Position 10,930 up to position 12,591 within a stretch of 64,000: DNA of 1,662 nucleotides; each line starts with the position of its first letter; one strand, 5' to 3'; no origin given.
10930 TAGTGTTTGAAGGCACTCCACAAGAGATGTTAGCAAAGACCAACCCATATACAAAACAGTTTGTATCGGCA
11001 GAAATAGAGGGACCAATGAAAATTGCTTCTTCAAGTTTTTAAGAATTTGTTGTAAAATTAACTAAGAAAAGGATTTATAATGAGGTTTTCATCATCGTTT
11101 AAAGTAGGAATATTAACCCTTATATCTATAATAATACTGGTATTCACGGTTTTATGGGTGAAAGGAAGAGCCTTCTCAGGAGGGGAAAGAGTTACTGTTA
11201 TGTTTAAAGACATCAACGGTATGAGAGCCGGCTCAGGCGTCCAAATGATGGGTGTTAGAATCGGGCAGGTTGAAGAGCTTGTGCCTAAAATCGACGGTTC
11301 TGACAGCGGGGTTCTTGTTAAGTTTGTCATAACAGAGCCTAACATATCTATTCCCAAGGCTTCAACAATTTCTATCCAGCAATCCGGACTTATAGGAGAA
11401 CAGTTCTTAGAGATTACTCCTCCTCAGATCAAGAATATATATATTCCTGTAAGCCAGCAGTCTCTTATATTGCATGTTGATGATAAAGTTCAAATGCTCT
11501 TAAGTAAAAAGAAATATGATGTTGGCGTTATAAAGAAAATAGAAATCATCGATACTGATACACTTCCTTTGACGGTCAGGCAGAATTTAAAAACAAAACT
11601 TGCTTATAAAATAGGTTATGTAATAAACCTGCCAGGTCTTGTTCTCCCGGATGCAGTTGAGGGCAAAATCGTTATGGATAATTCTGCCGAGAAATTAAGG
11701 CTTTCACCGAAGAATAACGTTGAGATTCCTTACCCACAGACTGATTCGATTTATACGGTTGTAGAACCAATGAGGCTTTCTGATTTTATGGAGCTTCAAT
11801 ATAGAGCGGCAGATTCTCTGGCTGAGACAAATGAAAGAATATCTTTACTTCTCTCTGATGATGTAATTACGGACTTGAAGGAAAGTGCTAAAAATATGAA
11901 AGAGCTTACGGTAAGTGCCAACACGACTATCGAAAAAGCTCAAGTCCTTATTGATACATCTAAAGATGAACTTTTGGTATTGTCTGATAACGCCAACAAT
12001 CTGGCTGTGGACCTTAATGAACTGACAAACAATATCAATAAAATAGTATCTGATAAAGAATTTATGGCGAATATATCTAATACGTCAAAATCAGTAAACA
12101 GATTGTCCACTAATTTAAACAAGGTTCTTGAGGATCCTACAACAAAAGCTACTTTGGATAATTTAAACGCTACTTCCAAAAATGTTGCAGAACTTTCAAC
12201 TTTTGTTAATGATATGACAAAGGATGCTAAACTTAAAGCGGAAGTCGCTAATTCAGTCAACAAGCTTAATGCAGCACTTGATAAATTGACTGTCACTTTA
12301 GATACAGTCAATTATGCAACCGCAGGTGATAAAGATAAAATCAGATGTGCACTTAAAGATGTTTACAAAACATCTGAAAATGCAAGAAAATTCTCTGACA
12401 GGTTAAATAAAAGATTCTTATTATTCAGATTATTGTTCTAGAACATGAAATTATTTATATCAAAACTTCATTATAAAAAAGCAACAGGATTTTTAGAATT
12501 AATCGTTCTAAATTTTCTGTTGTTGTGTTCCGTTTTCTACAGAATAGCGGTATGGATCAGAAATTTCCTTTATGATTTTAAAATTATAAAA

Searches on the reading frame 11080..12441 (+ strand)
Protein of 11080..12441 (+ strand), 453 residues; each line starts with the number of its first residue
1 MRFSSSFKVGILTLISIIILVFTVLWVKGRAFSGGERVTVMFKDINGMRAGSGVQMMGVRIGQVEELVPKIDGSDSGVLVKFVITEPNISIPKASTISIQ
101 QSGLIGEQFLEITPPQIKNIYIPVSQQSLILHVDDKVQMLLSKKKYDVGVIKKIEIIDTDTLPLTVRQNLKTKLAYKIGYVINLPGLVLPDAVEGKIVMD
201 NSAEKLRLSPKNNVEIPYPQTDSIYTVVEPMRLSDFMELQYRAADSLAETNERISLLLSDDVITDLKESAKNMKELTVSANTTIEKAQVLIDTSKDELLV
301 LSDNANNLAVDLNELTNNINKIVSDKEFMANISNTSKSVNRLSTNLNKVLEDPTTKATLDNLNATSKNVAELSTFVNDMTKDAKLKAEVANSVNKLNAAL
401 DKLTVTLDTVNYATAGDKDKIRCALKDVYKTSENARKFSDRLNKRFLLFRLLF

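Call 30: find_encoding_contigs(protein=window:11080-12441:+, flank=10000, max_places=1)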
Protein window:11080-12441:+ (453 aa): 5 contigs read that carry it; 1 place shown.
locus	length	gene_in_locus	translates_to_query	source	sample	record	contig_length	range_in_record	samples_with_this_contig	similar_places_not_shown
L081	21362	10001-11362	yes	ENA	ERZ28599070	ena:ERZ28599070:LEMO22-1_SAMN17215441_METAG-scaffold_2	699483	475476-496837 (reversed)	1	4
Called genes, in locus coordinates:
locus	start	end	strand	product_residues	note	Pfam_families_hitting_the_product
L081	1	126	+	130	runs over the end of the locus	PF01219:DAGK_prokar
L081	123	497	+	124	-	PF01648:ACPS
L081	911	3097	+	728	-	-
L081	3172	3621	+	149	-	PF01668:SmpB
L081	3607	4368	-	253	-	-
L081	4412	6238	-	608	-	PF05496:RuvB_N (faint), PF13177:DNA_pol3_delta2, PF13401:AAA_22 (weak), PF00004:AAA, PF07728:AAA_5 (faint), PF22608:DNAX_ATPase_lid, PF12169:DNA_pol3_gamma3, PF21694:DNA_pol3_delta_C, +1 more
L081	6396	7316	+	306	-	PF02016:Peptidase_S66, PF17676:Peptidase_S66C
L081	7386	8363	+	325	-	PF00005:ABC_tran, PF13304:AAA_21 (faint), PF08352:oligo_HPY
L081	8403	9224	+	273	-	PF02405:MlaE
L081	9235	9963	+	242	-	PF00005:ABC_tran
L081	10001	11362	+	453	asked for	PF02470:MlaD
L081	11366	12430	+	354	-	PF02606:LpxK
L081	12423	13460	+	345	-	PF01075:Glyco_transf_9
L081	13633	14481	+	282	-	PF02401:LYTB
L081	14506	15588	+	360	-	PF00575:S1, PF13509:S1_2 (faint), PF23459:S1_RRP5 (faint), PF21710:Spt6_S1 (faint), PF00575:S1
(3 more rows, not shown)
